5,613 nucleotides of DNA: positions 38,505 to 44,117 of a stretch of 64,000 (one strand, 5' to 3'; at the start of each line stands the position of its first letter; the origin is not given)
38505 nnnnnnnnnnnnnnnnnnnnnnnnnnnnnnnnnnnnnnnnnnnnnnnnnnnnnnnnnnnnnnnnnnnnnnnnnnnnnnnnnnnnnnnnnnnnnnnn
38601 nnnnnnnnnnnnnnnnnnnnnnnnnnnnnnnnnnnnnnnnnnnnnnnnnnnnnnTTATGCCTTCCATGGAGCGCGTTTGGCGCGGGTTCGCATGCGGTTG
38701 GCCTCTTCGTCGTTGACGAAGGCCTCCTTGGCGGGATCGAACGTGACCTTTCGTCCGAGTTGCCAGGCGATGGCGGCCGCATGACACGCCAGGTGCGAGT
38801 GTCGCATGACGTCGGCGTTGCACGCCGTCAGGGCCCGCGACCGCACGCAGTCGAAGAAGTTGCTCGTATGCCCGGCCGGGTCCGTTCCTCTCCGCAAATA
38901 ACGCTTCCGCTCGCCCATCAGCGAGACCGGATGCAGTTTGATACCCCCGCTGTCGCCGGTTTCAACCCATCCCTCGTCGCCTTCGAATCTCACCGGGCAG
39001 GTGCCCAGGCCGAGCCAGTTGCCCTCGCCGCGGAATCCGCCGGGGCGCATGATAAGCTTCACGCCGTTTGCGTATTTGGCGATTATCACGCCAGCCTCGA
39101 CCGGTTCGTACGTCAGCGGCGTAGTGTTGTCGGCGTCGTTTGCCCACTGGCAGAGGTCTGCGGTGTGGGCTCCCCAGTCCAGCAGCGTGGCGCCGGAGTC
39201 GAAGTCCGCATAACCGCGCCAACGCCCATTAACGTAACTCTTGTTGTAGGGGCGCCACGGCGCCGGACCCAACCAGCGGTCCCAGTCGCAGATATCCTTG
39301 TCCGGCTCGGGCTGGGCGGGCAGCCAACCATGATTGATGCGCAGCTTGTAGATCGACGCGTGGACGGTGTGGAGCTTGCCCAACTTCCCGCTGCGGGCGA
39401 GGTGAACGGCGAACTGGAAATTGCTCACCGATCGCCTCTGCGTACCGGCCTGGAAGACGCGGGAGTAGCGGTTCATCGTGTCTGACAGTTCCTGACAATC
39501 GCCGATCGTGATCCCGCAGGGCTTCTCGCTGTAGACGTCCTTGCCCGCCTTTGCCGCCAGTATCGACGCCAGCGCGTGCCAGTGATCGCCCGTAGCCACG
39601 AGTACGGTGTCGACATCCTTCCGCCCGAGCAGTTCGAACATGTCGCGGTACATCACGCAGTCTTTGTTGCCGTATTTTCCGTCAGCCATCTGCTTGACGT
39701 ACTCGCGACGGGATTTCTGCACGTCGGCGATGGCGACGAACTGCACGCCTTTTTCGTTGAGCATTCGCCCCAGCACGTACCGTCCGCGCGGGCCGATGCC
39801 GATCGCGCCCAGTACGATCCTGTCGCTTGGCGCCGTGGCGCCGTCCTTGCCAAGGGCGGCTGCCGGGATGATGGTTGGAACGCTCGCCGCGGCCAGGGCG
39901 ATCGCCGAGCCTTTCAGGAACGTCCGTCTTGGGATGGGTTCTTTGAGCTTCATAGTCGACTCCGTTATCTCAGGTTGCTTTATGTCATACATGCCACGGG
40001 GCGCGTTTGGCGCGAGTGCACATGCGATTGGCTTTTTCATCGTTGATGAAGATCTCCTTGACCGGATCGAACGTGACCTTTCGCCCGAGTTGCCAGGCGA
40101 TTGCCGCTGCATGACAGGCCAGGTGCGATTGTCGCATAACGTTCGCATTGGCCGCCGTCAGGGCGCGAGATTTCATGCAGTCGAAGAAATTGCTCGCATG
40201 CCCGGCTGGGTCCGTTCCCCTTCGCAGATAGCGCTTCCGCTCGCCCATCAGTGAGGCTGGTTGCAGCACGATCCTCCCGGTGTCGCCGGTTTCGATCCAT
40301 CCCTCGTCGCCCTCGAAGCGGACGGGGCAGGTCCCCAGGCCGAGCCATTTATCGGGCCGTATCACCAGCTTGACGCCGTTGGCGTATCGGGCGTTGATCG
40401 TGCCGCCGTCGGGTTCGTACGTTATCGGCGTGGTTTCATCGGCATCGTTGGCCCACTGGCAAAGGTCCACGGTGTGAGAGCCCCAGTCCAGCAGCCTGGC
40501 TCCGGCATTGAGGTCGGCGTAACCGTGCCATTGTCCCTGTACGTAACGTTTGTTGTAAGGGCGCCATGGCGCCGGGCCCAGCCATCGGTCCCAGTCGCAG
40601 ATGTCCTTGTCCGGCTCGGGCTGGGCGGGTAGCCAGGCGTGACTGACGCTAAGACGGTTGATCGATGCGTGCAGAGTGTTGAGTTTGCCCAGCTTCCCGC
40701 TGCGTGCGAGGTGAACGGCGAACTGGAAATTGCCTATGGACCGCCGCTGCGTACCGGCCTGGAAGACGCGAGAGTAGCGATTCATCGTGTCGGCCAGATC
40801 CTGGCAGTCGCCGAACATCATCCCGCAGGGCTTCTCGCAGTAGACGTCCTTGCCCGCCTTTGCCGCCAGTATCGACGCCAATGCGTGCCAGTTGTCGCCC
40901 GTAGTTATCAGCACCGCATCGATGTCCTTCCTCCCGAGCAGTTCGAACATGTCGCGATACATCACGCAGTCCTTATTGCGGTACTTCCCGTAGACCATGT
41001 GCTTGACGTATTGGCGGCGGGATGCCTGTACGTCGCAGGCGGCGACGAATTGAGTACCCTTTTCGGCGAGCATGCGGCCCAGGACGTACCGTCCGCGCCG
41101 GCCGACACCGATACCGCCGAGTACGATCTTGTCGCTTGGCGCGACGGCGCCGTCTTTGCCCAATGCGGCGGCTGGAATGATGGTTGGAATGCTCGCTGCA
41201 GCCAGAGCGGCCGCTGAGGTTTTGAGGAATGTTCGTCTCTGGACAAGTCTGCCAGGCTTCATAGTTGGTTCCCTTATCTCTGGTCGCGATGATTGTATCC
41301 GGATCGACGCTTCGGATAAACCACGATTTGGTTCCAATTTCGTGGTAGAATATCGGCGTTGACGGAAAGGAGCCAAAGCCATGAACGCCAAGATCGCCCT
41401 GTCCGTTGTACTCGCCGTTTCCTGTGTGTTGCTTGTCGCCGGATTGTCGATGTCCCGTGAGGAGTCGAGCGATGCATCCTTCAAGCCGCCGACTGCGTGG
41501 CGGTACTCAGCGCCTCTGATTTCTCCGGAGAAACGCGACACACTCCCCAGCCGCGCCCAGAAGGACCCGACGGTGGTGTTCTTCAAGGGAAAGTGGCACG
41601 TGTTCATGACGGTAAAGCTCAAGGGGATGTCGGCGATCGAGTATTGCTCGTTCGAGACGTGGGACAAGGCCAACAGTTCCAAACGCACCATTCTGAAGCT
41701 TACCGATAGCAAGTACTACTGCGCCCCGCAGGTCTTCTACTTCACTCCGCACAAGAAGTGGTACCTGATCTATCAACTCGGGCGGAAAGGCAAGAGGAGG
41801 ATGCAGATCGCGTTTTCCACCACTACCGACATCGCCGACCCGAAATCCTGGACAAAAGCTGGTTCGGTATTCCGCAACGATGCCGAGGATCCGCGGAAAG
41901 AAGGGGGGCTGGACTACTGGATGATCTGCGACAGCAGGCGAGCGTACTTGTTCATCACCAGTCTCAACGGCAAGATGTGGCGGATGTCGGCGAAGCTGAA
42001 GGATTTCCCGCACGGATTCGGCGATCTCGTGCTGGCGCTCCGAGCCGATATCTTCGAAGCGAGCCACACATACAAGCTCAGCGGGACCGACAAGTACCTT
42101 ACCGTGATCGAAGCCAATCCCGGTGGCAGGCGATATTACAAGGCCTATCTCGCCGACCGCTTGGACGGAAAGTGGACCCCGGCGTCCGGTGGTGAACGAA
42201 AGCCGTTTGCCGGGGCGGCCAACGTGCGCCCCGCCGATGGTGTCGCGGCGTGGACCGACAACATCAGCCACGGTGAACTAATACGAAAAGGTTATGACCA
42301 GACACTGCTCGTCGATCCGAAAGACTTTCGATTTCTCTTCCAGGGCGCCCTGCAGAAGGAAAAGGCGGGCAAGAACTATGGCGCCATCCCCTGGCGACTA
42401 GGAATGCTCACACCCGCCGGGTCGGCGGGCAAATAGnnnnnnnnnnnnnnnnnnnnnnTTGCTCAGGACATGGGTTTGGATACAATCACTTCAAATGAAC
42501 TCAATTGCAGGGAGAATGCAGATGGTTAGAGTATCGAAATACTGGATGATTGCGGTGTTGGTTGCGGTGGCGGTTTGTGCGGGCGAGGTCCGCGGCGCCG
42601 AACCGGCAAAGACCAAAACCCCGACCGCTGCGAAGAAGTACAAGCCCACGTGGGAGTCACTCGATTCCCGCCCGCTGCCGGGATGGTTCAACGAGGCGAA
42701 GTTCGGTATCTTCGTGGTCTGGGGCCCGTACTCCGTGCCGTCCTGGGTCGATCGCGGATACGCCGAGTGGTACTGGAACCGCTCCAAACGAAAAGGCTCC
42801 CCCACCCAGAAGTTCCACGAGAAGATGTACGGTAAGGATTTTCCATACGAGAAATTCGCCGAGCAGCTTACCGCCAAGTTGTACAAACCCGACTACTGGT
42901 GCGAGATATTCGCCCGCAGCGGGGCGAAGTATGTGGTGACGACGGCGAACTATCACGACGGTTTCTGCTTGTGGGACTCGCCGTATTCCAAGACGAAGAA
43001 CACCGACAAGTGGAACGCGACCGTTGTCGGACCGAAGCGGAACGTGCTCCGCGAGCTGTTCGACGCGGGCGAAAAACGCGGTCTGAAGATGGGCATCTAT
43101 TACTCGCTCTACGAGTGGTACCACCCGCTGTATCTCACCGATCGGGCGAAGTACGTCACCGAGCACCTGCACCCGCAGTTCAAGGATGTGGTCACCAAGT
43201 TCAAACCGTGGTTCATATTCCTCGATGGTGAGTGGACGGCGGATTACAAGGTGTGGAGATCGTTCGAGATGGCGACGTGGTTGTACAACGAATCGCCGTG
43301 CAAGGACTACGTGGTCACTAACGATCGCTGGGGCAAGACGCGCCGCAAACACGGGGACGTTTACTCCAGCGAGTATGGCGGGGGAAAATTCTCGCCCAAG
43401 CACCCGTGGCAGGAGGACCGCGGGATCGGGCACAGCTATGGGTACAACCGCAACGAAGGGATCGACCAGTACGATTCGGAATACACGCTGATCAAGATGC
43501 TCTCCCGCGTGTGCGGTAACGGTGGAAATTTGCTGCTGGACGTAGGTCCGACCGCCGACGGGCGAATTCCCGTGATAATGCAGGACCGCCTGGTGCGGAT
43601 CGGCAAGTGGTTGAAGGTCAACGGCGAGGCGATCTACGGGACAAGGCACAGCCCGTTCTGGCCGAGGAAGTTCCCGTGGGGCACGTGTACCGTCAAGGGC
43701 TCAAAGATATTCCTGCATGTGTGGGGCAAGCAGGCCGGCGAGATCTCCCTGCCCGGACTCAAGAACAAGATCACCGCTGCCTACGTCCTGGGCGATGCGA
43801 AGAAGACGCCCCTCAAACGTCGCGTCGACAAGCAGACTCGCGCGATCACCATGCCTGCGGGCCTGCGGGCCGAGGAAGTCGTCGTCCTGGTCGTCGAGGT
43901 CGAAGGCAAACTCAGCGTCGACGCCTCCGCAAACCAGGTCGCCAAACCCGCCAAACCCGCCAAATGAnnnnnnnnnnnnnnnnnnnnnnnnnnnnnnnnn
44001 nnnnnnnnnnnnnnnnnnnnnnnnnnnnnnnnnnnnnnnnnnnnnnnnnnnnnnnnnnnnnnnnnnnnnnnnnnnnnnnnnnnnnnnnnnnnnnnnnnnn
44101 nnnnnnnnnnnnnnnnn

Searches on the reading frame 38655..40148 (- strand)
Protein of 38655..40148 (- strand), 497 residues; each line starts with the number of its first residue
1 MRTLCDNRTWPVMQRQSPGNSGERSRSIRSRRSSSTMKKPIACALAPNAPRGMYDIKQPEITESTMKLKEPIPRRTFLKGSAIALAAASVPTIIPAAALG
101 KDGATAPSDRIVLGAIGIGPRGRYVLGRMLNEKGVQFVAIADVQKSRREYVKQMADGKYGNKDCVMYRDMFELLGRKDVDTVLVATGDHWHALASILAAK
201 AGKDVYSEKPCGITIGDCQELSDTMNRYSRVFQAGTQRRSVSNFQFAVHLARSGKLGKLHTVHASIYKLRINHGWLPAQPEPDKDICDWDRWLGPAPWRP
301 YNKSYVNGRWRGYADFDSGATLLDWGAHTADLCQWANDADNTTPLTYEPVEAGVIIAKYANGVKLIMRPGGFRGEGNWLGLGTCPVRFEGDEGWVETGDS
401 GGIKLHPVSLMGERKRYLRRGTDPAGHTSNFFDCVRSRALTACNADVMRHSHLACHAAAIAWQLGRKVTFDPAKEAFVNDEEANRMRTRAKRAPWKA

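Call 7: search_protein_families(library=pfam, proteins=[window:38655-40148:-], max_evalue=0.001)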
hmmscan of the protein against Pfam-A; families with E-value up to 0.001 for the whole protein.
window:38655-40148:- (497 aa): 4 families
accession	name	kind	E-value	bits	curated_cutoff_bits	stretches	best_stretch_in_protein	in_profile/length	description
PF19051.5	GFO_IDH_MocA_C2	-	1.1e-26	94.4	23.3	1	285-496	50-253/254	Oxidoreductase family, C-terminal alpha/beta domain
PF01408.29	GFO_IDH_MocA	-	5.1e-12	47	24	1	114-235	4-119/120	Oxidoreductase family, NAD-binding Rossmann fold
PF22725.1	GFO_IDH_MocA_C3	-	0.00032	21.1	27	0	302-337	30-61/124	GFO/IDH/MocA C-terminal domain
PF10518.14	TAT_signal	-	0.00055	20.2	22.7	0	72-90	2-20/21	TAT (twin-arginine translocation) pathway signal sequence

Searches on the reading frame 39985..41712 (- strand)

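Call 7: search_protein_families(library=pfam, proteins=[window:39985-41712:-], max_evalue=0.001)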
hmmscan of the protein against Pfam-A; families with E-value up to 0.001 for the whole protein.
window:39985-41712:- (575 aa): 3 families
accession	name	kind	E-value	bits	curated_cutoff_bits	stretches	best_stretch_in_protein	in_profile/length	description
PF19051.5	GFO_IDH_MocA_C2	-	1.9e-27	96.8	23.3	1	364-574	46-253/254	Oxidoreductase family, C-terminal alpha/beta domain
PF01408.29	GFO_IDH_MocA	-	9.4e-13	49.3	24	1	201-320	6-119/120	Oxidoreductase family, NAD-binding Rossmann fold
PF10518.14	TAT_signal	-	9e-05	22.7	22.7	1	158-175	3-20/21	TAT (twin-arginine translocation) pathway signal sequence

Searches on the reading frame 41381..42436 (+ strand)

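Call 89: search_protein_families(library=pfam, proteins=[window:41381-42436:+], max_evalue=0.0001)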
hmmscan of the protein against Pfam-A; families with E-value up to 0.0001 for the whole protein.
window:41381-42436:+ (351 aa): 1 family
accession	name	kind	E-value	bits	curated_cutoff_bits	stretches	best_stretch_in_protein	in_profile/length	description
PF03664.19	Glyco_hydro_62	-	3.5e-46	158.2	22.1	1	59-313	24-270/272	Glycosyl hydrolase family 62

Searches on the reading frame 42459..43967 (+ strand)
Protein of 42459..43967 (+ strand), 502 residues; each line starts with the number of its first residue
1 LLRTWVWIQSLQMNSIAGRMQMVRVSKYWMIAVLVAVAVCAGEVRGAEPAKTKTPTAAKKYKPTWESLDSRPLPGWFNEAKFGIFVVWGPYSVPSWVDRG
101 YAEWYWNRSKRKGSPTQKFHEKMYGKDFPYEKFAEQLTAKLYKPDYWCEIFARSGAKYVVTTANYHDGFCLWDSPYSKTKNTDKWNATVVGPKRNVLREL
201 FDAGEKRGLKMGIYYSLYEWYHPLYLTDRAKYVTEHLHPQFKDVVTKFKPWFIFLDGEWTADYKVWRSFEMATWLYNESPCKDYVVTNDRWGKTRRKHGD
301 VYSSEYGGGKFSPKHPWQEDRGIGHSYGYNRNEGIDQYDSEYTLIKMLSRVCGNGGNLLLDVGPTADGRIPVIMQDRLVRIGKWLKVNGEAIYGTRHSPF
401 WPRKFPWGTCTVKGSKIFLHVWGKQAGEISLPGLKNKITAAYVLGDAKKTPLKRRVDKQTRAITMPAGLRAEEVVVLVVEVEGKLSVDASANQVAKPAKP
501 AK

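Call 7: search_protein_families(library=pfam, proteins=[window:42459-43967:+], max_evalue=0.001)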
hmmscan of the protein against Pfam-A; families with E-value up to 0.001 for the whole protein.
window:42459-43967:+ (502 aa): 1 family
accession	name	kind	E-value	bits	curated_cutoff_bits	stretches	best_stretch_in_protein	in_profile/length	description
PF01120.23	Alpha_L_fucos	-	9.3e-106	354.6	25.2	1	52-390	5-345/345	Alpha-L-fucosidase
